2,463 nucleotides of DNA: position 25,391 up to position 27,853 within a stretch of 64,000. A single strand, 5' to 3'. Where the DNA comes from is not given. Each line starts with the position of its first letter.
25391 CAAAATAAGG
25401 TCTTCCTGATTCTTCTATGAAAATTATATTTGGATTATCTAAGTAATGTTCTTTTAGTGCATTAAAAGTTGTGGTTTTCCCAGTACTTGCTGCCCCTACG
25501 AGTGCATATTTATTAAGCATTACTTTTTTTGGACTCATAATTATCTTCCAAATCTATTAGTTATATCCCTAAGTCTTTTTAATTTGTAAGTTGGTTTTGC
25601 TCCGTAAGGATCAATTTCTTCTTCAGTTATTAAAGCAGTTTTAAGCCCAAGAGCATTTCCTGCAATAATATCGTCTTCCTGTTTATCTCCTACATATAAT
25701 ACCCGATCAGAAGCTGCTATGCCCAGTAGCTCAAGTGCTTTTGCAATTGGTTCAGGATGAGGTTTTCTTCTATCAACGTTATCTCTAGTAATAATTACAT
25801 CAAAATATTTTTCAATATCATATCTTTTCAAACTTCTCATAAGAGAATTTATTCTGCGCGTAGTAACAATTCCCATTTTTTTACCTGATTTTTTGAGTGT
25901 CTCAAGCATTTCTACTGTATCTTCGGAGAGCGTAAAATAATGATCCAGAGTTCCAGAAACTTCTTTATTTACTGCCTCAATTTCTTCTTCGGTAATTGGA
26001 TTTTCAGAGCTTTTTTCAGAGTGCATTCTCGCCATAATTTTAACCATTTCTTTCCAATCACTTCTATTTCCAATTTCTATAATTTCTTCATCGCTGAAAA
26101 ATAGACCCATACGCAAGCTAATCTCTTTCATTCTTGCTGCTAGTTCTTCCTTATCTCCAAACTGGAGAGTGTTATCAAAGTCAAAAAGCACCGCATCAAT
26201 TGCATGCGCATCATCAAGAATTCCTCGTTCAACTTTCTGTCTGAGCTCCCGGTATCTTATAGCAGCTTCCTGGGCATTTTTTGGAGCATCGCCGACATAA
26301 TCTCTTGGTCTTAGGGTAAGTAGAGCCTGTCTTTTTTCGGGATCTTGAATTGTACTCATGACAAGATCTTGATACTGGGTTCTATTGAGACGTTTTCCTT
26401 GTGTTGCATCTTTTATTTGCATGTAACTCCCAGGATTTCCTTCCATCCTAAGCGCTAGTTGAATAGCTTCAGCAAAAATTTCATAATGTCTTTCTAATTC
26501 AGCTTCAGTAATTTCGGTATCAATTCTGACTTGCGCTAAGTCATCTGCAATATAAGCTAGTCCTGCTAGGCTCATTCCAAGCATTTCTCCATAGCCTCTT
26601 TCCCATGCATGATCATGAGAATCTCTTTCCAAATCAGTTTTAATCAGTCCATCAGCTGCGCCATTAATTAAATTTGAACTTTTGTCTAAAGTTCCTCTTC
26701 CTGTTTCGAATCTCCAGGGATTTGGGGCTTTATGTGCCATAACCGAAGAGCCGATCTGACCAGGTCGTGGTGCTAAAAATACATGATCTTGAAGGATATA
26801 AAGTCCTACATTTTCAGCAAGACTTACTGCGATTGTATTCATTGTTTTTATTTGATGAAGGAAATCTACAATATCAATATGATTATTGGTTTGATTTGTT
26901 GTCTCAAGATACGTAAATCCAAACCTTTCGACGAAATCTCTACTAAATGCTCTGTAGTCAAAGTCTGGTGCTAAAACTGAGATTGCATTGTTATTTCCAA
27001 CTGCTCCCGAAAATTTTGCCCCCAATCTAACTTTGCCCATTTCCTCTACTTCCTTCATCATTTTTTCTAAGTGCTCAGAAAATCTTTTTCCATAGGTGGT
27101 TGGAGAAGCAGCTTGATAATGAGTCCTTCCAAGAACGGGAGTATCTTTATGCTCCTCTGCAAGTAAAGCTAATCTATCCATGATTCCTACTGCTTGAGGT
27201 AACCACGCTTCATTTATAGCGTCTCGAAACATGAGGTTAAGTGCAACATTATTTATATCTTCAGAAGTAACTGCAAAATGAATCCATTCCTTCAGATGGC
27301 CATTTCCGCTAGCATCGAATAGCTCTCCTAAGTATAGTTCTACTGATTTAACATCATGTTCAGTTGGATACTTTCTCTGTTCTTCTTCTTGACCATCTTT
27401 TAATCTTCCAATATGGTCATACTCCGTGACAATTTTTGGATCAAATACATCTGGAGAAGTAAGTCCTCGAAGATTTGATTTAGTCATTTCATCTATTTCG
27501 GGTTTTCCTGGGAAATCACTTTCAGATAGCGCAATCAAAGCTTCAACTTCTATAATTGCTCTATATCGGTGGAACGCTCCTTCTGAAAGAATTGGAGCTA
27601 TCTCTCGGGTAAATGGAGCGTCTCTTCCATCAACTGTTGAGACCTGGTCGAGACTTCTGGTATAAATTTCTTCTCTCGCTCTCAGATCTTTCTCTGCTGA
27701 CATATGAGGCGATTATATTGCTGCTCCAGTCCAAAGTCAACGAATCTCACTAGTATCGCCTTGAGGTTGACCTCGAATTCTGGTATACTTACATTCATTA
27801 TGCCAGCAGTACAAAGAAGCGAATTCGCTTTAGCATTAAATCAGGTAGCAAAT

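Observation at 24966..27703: Adenylosuccinate lyase fused to a HAD phosphatase domain, adjacent to an AAA_28 (NadR-kinase-like) ATPase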

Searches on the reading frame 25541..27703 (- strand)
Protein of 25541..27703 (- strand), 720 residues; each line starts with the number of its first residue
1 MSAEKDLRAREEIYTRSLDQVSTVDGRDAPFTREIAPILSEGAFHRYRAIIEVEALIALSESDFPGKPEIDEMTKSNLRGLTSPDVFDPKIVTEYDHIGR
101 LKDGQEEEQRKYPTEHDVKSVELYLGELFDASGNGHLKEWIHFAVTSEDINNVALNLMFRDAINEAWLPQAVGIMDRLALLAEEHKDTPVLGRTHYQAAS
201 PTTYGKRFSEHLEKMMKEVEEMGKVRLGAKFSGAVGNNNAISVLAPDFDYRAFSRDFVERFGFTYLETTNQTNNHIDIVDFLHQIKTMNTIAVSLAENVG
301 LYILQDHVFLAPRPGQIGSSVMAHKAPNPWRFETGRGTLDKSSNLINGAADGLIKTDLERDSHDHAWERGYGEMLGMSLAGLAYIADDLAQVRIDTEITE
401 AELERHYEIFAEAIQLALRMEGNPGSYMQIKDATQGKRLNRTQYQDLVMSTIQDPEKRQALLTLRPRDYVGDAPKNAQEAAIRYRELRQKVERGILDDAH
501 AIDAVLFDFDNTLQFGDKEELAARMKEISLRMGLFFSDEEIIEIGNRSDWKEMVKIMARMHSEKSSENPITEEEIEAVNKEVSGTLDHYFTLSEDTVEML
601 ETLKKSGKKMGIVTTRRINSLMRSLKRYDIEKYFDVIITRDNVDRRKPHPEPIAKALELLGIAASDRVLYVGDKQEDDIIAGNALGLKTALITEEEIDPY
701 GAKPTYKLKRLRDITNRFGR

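Call 3: search_protein_families(library=pfam, proteins=[window:25541-27703:-], max_evalue=0.01)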
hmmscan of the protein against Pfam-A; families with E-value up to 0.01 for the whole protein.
window:25541-27703:- (720 aa): 7 families
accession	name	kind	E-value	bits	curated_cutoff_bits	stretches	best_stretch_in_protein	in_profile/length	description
PF13419.12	HAD_2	-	1.4e-31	110.5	23.8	1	505-691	1-177/178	Haloacid dehalogenase-like hydrolase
PF00206.25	Lyase_1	-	8.4e-29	101.4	27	1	119-338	81-306/312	Lyase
PF00702.32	Hydrolase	-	2.9e-21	77.2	26.4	1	502-686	1-191/191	haloacid dehalogenase-like hydrolase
PF08328.16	ASL_C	-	1.4e-17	64.2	35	1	358-470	3-115/115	Adenylosuccinate lyase C-terminal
PF13242.12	Hydrolase_like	-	2.9e-08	33.9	22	1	645-699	2-55/75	HAD-hyrolase-like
PF05761.20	5_nucleotid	-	9.6e-05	21.9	28.5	0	578-640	175-246/460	5' nucleotidase family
PF09419.16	PGP_phosphatase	-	0.00078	19.5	20.4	0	497-567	36-106/168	Mitochondrial PGP phosphatase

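Call 4: search_protein_families(library=ncbifam, proteins=[window:25541-27703:-], max_evalue=0.01)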
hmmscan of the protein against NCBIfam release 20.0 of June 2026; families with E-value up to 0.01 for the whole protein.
window:25541-27703:- (720 aa): 53 families (the best 25 are shown)
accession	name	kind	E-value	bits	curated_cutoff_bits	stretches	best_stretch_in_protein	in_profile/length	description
NF006764.0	PRK09285.1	equivalog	2.1e-98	329.7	446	1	16-479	4-454/456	adenylosuccinate lyase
TIGR00928.1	purB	equivalog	8.5e-55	186.3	326.2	1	113-475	68-430/436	adenylosuccinate lyase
TIGR02253.1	CTE7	subfamily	7.9e-29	101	169.75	1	502-714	2-220/221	TIGR02253 family HAD-type hydrolase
NF009804.0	PRK13288.1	equivalog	2.4e-26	92.5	218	1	501-693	2-182/215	pyrophosphatase PpaX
TIGR01449.2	PGP_bact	equivalog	5.1e-19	68.7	180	1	553-694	49-186/213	phosphoglycolate phosphatase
TIGR02426.1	protocat_pcaB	equivalog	6.1e-19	68.1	355.75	1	133-334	86-280/338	3-carboxy-cis,cis-muconate cycloisomerase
NF006500.1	PRK08937.2-4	subfamily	1.5e-18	66.8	626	1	132-446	92-405/448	adenylosuccinate lyase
NF009697.0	PRK13222.1-4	equivalog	4e-17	62.3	327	1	499-690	4-191/232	phosphoglycolate phosphatase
NF009695.0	PRK13222.1-2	equivalog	1.4e-16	60.7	225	1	501-689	5-190/226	phosphoglycolate phosphatase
NF053830.1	RUBPPhHalo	equivalog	3e-16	59.8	330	1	591-713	103-229/234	ribulose-1,5-bisphosphate 5-phosphatase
NF006554.0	PRK09053.1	equivalog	8.6e-16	57.8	595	1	137-474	99-438/453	3-carboxy-cis,cis-muconate cycloisomerase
NF006976.0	PRK09449.1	equivalog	9.7e-16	58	183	1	574-715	78-219/225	pyrimidine 5'-nucleotidase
TIGR02254.1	YjjG_YfnB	equivalog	2.3e-15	56.7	159.9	1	503-717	2-222/223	YjjG family noncanonical pyrimidine nucleotidase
NF009694.0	PRK13222.1-1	equivalog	4.6e-15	55.6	415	1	592-688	112-206/252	phosphoglycolate phosphatase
TIGR02252.1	DREG-2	subfamily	5.5e-13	49.1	155.2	1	588-690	102-202/203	HAD hydrolase, REG-2-like, family IA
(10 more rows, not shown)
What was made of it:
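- On Adenylosuccinate lyase, E. coli type (PurB): NF006764 329.7 < 446; TIGR00928 186.3 < 326.2 (call 4).
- On HAD superfamily, subfamily IA phosphatase: All are below cutoff: CTE7 101/170, PpaX 92.5/218, PGP 68.7/180, YjjG 56.7/160 (call 4).
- Checked: NCBIfam: the PRK09285 (E. coli-type PurB) model aligns over residues 16-479 at 329.7 bits (call 4).
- ASL_C domain and a full-length PRK09285 alignment (calls 3, 4). The window's lyase domain scores below NCBIfam's adenylosuccinate-lyase equivalog cutoffs (329.7 vs 446; 186 vs 326; call 4). The best HAD family matches are generic (CTE7, PpaX, phosphoglycolate phosphatase), all below cutoff (call 4).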

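Call 6: find_homologous_proteins(query=window:25541-27703:-, max_evalue=1e-10)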
Query window:25541-27703:- (720 aa): 652 proteins with E <= 1e-10 among 8000 candidates; the best 120 are listed.
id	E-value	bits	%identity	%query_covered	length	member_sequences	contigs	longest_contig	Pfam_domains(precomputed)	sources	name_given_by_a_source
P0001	0.0e+0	1613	100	100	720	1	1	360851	PF13419.13,PF08328.17,PF00702.33,PF13242.13,PF00206.26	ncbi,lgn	-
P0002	0.0e+0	1056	66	100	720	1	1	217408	PF13419.13,PF08328.17,PF00702.33,PF13242.13,PF00206.26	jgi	-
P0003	0.0e+0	1043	66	98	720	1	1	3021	PF13419.13,PF08328.17,PF00702.33,PF13242.13,PF00206.26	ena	-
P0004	1.5e-282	957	61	99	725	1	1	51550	PF13419.13,PF08328.17,PF00702.33,PF13242.13,PF00206.26,PF12710.14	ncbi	-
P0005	1.3e-265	901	58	100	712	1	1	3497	PF13419.13,PF08328.17,PF00702.33,PF13242.13,PF00206.26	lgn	-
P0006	9.9e-219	746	50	100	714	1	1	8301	PF13419.13,PF08328.17,PF00702.33,PF13242.13,PF00206.26,PF12710.14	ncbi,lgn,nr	ncbi:MAG: HAD-IA family hydrolase [bacterium]|nr:HAD-IA family hydrolase [bacterium]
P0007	1.1e-213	729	50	98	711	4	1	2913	PF13419.13,PF08328.17,PF00702.33,PF13242.13,PF00206.26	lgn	-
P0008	7.8e-206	703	48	99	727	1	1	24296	PF13419.13,PF08328.17,PF00702.33,PF13242.13,PF00206.26,PF12710.14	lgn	-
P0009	6.4e-197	674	45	98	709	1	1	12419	PF13419.13,PF08328.17,PF00702.33,PF13242.13,PF00206.26,PF12710.14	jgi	-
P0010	3.2e-190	652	44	98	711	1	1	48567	PF13419.13,PF08328.17,PF00702.33,PF13242.13,PF00206.26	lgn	-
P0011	3.5e-185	635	45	99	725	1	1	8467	PF13419.13,PF08328.17,PF00702.33,PF13242.13,PF00206.26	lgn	-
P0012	9.2e-185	634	44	99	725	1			PF13419.13,PF08328.17,PF00702.33,PF13242.13,PF00206.26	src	-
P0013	4.5e-183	628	45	99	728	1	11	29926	PF13419.13,PF08328.17,PF00702.33,PF13242.13,PF00206.26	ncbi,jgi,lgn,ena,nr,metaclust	ncbi:hypothetical protein A3D14_02715 [Candidatus Saccharibacteria bacterium RIFCSPHIGHO2_02_FULL_47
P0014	1.6e-182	626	45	99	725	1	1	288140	PF13419.13,PF08328.17,PF00702.33,PF00206.26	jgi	jgi:adenylosuccinate lyase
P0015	2.2e-181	623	44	99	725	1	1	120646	PF13419.13,PF08328.17,PF00702.33,PF13242.13,PF00206.26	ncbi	-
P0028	1.1e-171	591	43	99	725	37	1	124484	PF13419.13,PF08328.17,PF00702.33,PF13242.13,PF00206.26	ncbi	-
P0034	8.1e-166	571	43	99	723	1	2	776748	PF13419.13,PF08328.17,PF00702.33,PF13242.13,PF00206.26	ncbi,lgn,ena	-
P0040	6.3e-112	393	43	68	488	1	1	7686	PF08328.17,PF00206.26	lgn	-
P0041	6.1e-81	291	36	66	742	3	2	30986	PF13419.13,PF08328.17,PF03767.21,PF00702.33,PF13242.13,PF00206.26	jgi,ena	-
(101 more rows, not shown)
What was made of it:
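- Checked: 41 clusters have the same architecture at full length, 39-66% identical (call 6).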

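Call 7: search_solved_structures(query=window:25541-27703:-, max_evalue=0.00001, show_alignments=2)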
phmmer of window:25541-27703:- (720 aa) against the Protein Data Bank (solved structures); distinct sequences matched with E-value up to 0.00001: 66 (the best 60 are shown).
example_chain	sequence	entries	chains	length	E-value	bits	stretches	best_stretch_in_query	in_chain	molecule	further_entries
3bhg_A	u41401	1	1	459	9e-60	205.8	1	17-474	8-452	Adenylosuccinate lyase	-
4efc_A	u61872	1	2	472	7.5e-59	202.8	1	16-475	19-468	Adenylosuccinate lyase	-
7t24_A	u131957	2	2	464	1.2e-52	182.4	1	15-477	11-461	Adenylosuccinate lyase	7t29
2pts_A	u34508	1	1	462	2.2e-52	181.4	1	110-475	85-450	Adenylosuccinate lyase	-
4nsl_A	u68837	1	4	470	3e-52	181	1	100-474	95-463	Adenylosuccinate lyase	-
3gzh_A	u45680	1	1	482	4.9e-52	180.3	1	100-473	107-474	Adenylosuccinate lyase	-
2ptq_A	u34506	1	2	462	2.1e-51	178.2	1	110-475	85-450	Adenylosuccinate lyase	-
2ptr_A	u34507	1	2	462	5.4e-51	176.9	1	110-475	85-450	Adenylosuccinate lyase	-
9bpl_A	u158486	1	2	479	9.3e-49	169.5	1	17-472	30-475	Adenylosuccinate lyase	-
4mx2_A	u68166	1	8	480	2.5e-48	168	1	18-471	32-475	Adenylosuccinate lyase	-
2hvg_A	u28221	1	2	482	1.2e-47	165.8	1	17-474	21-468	Adenylosuccinate lyase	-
2qga_B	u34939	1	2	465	1.2e-47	165.8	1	18-474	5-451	Adenylosuccinate lyase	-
5e3v_A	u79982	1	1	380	3.5e-41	144.4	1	100-380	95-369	Adenylosuccinate lyase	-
5vkw_A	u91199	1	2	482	1.7e-16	62.9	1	115-349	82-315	Adenylosuccinate lyase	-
5v4l_A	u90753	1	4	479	1.7e-14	56.3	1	140-334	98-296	Adenylosuccinate lyase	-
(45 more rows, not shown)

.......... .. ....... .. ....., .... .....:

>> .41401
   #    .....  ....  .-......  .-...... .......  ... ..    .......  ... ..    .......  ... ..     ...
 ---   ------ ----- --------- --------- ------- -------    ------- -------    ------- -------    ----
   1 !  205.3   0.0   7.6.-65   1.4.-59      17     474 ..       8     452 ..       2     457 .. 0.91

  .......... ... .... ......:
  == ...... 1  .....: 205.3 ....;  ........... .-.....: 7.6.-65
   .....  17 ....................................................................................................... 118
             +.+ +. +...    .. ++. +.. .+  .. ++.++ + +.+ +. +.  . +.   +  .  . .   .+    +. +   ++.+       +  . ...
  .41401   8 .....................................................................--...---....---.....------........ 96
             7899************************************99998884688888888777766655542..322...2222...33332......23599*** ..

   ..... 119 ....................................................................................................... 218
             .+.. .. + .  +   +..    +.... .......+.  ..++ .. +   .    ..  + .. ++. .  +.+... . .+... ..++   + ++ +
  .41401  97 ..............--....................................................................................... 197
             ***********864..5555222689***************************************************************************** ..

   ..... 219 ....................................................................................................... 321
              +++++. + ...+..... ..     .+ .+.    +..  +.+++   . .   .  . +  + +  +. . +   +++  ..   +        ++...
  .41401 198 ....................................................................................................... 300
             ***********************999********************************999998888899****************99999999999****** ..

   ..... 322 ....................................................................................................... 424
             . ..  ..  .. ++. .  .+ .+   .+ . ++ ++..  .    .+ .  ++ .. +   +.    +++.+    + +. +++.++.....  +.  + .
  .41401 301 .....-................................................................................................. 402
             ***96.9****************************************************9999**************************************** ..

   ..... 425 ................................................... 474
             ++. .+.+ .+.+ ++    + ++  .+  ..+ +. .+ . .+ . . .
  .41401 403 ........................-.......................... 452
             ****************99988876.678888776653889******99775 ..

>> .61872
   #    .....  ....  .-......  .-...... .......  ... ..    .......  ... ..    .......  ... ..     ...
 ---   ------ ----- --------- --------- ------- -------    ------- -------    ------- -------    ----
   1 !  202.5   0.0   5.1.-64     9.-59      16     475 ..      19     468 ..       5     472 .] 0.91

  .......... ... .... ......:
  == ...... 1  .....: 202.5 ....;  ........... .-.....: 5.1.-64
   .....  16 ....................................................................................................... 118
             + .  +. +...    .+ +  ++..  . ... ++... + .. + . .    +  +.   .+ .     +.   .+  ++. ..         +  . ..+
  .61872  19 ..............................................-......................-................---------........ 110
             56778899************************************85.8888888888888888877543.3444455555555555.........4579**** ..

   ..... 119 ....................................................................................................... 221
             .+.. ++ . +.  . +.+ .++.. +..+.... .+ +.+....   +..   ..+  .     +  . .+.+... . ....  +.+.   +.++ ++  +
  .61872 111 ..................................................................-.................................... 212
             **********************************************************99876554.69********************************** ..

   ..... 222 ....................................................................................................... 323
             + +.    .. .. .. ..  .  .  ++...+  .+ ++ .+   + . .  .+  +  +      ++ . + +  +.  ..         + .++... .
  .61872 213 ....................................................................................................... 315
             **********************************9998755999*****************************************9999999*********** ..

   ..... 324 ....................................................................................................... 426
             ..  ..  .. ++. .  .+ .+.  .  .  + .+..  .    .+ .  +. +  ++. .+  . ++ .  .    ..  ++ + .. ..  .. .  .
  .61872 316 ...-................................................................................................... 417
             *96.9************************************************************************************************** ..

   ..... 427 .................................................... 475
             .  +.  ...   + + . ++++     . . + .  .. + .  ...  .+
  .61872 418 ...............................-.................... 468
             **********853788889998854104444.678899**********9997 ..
